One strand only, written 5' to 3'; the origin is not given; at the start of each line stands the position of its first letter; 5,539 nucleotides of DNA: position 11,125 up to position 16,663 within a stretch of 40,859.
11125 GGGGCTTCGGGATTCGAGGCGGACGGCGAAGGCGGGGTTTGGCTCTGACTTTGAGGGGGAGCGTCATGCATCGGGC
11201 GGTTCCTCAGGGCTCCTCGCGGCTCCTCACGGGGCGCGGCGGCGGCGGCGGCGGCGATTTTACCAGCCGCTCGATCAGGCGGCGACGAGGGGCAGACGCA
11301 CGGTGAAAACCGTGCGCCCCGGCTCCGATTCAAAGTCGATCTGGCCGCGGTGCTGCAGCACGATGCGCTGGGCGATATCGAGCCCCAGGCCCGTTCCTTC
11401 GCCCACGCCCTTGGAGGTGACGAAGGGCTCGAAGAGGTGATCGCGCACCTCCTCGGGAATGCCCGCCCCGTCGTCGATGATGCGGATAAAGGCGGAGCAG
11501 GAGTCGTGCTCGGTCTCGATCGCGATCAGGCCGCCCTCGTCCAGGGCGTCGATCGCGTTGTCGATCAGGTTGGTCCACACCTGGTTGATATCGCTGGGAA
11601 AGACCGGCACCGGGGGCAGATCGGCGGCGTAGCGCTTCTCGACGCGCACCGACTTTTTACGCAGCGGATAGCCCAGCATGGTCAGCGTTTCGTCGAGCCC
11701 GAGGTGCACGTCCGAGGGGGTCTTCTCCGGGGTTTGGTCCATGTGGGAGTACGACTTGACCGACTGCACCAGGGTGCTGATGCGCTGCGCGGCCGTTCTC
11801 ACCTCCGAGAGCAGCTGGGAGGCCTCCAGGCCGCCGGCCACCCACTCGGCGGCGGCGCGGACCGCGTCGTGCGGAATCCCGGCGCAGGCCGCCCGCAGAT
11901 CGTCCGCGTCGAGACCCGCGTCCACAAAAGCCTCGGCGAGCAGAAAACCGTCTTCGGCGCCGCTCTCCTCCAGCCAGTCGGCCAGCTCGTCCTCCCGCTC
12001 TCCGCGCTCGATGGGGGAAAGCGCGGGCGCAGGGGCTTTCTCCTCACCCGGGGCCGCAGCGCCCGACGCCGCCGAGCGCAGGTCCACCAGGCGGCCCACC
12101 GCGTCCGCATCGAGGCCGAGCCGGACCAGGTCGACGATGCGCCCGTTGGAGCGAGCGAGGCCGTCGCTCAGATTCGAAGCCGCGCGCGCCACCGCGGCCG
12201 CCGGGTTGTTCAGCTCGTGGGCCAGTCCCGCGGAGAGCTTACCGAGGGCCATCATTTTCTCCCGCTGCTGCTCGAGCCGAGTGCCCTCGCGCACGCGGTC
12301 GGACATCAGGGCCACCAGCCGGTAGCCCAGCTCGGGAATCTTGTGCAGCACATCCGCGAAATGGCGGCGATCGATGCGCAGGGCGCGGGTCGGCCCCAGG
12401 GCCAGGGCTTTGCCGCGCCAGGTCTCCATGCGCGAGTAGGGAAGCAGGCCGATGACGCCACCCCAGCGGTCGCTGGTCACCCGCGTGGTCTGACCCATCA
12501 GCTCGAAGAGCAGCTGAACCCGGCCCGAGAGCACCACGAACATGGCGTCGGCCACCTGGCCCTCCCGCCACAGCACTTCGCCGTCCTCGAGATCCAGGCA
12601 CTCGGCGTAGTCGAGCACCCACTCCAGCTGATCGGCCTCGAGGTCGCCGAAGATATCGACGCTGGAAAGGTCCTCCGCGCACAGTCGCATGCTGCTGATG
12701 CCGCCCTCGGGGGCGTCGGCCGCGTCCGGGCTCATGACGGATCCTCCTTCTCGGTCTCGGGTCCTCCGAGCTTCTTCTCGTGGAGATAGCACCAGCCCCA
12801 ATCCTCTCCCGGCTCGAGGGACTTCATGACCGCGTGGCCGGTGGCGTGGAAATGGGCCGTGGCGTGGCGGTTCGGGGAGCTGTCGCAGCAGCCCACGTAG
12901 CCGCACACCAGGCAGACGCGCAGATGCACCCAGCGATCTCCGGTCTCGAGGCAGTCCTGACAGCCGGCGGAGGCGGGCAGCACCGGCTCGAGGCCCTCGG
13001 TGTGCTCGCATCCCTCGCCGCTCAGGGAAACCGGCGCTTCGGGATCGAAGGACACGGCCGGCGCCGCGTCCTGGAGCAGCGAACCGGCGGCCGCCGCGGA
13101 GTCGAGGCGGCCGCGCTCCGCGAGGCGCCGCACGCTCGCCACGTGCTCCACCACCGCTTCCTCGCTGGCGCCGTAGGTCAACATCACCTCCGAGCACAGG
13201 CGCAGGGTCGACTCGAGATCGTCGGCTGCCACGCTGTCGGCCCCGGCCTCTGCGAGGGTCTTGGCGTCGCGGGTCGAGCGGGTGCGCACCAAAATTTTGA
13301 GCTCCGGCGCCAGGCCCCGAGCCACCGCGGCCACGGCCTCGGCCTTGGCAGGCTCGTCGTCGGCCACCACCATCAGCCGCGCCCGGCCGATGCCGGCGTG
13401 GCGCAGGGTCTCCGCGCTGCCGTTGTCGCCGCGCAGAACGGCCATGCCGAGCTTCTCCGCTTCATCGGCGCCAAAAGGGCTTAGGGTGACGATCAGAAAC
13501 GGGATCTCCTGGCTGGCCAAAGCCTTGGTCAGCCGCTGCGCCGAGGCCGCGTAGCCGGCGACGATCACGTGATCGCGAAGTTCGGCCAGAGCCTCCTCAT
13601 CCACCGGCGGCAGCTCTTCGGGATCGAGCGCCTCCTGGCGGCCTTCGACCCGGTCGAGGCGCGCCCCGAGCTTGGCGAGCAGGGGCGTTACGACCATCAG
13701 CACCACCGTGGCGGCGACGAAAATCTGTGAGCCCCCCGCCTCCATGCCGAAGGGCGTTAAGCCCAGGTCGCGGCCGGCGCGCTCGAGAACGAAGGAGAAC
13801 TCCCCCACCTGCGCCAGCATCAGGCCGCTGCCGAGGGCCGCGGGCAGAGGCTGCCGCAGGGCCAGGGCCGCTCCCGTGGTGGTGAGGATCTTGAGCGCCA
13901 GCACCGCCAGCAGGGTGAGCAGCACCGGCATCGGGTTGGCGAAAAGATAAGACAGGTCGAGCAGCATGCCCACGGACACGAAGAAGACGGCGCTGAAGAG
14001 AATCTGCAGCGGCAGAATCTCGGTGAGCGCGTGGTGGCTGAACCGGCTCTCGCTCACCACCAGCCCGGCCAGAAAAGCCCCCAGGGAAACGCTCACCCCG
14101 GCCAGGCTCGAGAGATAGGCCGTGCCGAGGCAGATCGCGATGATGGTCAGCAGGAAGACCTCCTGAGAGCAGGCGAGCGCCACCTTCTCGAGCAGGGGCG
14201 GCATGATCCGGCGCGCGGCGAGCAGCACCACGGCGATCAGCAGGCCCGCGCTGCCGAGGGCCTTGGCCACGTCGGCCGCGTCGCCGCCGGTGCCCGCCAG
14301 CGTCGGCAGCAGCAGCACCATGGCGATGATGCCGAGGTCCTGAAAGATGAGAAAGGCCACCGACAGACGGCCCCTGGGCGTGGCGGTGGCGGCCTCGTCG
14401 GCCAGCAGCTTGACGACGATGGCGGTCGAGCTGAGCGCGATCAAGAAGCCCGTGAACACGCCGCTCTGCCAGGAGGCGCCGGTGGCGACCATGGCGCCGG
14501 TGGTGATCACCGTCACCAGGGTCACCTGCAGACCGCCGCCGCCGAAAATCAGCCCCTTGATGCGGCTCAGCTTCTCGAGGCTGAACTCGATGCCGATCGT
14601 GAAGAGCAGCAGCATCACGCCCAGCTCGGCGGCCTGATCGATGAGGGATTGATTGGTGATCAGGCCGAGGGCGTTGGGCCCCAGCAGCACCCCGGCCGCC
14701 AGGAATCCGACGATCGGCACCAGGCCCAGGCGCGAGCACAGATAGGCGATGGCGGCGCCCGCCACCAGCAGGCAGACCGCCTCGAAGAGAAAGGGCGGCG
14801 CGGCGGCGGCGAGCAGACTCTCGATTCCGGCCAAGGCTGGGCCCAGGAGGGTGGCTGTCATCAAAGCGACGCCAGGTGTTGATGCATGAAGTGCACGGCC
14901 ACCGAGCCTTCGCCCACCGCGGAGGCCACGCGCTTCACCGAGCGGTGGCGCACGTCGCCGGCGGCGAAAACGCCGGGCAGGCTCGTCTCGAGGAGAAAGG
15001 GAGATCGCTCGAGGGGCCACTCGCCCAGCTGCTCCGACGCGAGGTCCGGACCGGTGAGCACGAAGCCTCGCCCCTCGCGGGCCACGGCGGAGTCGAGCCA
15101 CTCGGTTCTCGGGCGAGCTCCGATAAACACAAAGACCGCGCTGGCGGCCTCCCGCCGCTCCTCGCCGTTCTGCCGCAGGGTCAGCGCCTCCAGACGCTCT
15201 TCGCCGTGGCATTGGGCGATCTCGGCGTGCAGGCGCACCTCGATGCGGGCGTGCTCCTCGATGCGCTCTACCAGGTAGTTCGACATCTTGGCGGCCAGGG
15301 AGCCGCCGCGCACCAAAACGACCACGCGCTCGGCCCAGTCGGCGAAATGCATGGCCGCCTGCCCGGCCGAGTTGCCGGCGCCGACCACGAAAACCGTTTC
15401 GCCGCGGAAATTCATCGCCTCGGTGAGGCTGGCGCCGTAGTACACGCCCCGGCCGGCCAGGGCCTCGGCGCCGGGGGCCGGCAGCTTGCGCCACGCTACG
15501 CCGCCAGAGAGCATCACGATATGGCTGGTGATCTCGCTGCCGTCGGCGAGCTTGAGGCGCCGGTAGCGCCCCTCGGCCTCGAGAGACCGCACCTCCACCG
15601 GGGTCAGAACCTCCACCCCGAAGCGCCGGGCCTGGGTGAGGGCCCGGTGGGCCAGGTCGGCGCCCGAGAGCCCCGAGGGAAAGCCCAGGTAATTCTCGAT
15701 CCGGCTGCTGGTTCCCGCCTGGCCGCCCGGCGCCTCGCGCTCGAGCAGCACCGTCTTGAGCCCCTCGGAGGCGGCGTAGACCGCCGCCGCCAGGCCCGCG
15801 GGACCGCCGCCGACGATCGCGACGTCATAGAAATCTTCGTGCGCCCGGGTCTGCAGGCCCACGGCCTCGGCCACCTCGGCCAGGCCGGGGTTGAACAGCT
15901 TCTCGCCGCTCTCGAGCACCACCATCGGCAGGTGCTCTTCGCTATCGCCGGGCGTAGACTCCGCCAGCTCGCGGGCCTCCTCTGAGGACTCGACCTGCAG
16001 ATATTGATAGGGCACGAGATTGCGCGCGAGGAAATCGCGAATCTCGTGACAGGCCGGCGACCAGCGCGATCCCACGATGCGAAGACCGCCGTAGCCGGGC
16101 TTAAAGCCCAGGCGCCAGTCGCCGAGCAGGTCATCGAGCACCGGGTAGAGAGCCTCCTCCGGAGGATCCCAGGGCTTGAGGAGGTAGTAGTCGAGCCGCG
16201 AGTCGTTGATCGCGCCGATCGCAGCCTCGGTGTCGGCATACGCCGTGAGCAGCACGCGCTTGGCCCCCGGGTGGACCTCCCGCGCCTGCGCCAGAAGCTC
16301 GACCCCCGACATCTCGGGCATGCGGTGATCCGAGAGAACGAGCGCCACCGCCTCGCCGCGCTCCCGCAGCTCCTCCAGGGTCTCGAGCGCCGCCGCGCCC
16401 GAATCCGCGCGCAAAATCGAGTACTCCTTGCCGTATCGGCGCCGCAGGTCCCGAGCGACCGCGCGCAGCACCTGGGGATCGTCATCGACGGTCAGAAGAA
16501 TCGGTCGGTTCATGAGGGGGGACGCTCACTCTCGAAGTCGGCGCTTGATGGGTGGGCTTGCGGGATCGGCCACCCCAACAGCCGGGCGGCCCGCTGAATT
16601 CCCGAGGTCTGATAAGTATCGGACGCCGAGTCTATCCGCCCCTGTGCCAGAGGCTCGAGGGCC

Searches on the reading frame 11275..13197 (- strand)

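Call 100: search_protein_families(library=pfam, proteins=[window:11275-13197:-], max_evalue=0.00001)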
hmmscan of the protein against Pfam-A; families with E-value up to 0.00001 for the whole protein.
window:11275-13197:- (640 aa): 3 families
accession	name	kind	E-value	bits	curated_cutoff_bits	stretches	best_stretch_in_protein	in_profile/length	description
PF02518.31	HATPase_c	-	6.6e-24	84.9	26.4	1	535-637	4-109/111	Histidine kinase-, DNA gyrase B-, and HSP90-like ATPase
PF00027.35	cNMP_binding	-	4.7e-10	39.7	27.5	1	203-285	4-87/89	Cyclic nucleotide-binding domain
PF14501.12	HATPase_c_5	-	1e-06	29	22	1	535-635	4-101/102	GHKL domain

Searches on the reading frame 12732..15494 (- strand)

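Call 100: search_protein_families(library=pfam, proteins=[window:12732-15494:-], max_evalue=0.00001)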
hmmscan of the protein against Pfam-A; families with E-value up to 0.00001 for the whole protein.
window:12732-15494:- (920 aa): 3 families
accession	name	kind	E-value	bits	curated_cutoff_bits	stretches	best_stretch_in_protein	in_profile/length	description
PF00999.27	Na_H_Exchanger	-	7.9e-45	153.8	26.2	1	247-603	4-361/375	Sodium/hydrogen exchanger, transmembrane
PF02254.24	TrkA_N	-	3.7e-16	59.9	23.8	1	643-755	1-113/116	TrkA-N domain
PF02148.25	zf-UBP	-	8.5e-12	45.6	22.7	1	845-908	1-57/63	Zn-finger in ubiquitin-hydrolases and other protein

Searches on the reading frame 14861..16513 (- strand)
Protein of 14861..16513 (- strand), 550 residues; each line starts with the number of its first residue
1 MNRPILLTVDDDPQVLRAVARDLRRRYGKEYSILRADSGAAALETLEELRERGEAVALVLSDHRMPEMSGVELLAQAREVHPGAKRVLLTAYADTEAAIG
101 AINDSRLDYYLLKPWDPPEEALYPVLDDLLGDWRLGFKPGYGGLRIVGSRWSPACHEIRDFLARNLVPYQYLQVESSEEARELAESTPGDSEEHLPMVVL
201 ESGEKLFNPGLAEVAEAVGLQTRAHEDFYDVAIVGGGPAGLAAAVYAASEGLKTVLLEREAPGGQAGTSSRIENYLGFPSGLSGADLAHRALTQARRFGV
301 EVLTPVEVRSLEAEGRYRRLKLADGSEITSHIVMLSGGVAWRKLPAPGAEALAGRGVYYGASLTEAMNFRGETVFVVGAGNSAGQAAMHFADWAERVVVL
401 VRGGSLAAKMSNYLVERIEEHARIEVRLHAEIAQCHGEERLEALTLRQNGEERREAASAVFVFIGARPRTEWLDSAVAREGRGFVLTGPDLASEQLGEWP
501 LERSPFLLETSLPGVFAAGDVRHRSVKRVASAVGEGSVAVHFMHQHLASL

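Call 3: search_protein_families(library=pfam, proteins=[window:14861-16513:-], max_evalue=0.01)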
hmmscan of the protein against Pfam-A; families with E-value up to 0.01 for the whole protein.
window:14861-16513:- (550 aa): 14 families
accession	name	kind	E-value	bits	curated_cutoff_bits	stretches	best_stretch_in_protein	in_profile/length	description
PF07992.20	Pyr_redox_2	-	1e-35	124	26.1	1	229-536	1-291/291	Pyridine nucleotide-disulphide oxidoreductase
PF13738.12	Pyr_redox_3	-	1.5e-17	64.3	30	2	288-479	84-281/305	Pyridine nucleotide-disulphide oxidoreductase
PF00072.30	Response_reg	-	2.5e-15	57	30.2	1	7-118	2-104/111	Response regulator receiver domain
PF00070.33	Pyr_redox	-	9.6e-11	42.5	22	1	374-447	2-80/82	Pyridine nucleotide-disulphide oxidoreductase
PF03486.20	HI0933_like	-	3.3e-09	37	50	1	230-261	2-33/244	HI0933-like protein Rossmann domain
PF12831.13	FAD_oxidored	-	2.9e-08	33.9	27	1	230-266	1-38/416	FAD dependent oxidoreductase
PF01266.30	DAO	-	1.3e-07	31.9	27.9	1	230-271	1-44/353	FAD dependent oxidoreductase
PF01946.23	Thi4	-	2.1e-07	30.9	26.2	1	229-267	18-58/235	Thi4 family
PF00890.30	FAD_binding_2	-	1.1e-06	28.6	20.4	1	230-268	1-40/414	FAD binding domain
PF13450.12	NAD_binding_8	-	8.7e-06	26.4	21.9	1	233-271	1-40/68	NAD(P)-binding Rossmann-like domain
PF01494.25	FAD_binding_3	-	5.8e-05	22.9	22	1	229-261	2-34/349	FAD binding domain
PF00743.25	FMO-like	-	0.00024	20.1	22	1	345-406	155-218/532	Flavin-binding monooxygenase-like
PF01134.28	GIDA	-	0.00027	20.6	22.1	1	230-258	1-29/391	Glucose inhibited division protein A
PF13241.12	NAD_binding_7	-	0.0015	19.5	22.1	0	366-403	2-39/104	Putative NAD(P)-binding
